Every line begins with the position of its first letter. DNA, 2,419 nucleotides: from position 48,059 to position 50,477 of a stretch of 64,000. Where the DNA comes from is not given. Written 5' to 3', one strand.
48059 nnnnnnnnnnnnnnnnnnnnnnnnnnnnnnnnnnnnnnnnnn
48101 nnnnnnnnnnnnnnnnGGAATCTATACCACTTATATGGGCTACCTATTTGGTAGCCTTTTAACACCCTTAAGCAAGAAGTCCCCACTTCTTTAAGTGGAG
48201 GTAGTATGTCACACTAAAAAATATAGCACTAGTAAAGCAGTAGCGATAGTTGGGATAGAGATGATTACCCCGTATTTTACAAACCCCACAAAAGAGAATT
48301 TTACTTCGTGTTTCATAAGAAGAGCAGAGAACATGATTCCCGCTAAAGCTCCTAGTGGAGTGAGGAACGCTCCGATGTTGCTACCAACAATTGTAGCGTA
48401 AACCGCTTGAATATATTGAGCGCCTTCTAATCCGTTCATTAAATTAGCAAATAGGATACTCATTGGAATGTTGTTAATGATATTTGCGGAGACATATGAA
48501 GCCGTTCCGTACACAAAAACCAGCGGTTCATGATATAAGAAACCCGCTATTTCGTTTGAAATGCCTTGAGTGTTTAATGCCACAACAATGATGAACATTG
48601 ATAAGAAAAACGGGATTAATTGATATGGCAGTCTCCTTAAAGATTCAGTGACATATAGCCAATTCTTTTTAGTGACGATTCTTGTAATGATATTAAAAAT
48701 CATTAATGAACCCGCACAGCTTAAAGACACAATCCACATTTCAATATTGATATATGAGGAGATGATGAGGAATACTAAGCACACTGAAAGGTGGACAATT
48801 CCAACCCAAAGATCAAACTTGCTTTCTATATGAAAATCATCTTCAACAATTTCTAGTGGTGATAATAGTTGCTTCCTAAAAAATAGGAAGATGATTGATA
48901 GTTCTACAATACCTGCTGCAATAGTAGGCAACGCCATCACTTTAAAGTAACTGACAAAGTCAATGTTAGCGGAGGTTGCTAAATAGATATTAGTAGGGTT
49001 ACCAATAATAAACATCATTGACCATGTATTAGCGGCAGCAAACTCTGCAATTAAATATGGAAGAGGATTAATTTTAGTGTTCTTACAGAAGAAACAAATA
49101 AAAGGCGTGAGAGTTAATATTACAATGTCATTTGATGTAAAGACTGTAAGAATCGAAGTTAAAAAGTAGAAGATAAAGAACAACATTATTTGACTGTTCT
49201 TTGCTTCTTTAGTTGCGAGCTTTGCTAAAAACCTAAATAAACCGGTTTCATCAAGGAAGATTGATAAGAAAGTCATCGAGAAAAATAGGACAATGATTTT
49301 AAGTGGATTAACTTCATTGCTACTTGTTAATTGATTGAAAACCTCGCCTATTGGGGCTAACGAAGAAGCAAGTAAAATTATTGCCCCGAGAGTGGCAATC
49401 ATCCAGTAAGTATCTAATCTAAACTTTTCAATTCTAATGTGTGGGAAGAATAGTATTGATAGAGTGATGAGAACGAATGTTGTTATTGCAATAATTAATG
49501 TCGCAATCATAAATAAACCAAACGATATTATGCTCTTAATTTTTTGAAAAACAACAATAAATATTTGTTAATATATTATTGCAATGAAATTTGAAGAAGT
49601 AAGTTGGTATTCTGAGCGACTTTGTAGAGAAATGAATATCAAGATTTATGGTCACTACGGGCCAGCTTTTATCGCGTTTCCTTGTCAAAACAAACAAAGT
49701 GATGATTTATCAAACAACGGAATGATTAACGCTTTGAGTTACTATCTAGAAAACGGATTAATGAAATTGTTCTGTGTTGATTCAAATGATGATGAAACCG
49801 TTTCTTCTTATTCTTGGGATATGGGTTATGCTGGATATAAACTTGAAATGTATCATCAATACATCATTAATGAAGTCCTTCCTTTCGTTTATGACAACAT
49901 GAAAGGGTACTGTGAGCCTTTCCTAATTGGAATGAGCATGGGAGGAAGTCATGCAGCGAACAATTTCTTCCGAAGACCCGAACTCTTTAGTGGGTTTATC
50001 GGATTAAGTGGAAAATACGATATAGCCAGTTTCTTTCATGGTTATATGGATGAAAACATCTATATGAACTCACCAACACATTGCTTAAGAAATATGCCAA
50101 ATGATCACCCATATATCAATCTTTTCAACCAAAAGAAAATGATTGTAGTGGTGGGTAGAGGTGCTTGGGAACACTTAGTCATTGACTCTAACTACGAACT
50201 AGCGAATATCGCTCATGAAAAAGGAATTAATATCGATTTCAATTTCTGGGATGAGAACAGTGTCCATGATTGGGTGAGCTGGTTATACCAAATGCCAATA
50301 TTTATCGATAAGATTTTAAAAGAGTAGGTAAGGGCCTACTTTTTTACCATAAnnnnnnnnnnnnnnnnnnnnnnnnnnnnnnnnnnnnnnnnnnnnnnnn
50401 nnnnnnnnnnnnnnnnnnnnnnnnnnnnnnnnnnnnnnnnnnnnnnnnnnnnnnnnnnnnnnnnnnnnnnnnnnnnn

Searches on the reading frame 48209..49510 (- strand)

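Call 25: search_protein_families(library=pfam, proteins=[window:48209-49510:-], max_evalue=0.00001)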
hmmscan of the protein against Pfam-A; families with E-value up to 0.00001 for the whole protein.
window:48209-49510:- (433 aa): 2 families
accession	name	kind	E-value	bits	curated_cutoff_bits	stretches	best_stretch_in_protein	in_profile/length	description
PF03600.22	CitMHS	-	1.3e-34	120.2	31.9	1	36-365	12-322/336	Citrate transporter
PF02040.21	ArsB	-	1.7e-25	90.7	22.2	1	57-431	41-421/423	Arsenical pump membrane protein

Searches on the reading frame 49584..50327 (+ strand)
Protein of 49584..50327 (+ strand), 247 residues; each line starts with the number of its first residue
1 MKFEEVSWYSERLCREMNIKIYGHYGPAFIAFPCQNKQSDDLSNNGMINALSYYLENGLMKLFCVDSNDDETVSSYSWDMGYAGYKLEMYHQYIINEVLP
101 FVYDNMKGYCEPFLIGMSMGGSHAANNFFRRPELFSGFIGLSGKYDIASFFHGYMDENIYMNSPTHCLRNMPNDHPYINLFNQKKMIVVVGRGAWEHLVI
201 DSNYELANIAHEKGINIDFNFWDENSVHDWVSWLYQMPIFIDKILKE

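Call 37: search_protein_families(library=pfam, proteins=[window:49584-50327:+], max_evalue=0.00001)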
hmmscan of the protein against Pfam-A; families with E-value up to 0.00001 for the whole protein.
window:49584-50327:+ (247 aa): 1 family
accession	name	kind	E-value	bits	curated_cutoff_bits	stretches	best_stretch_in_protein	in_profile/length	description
PF00756.26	Esterase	-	8.5e-07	29.4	22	1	15-162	6-160/251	Putative esterase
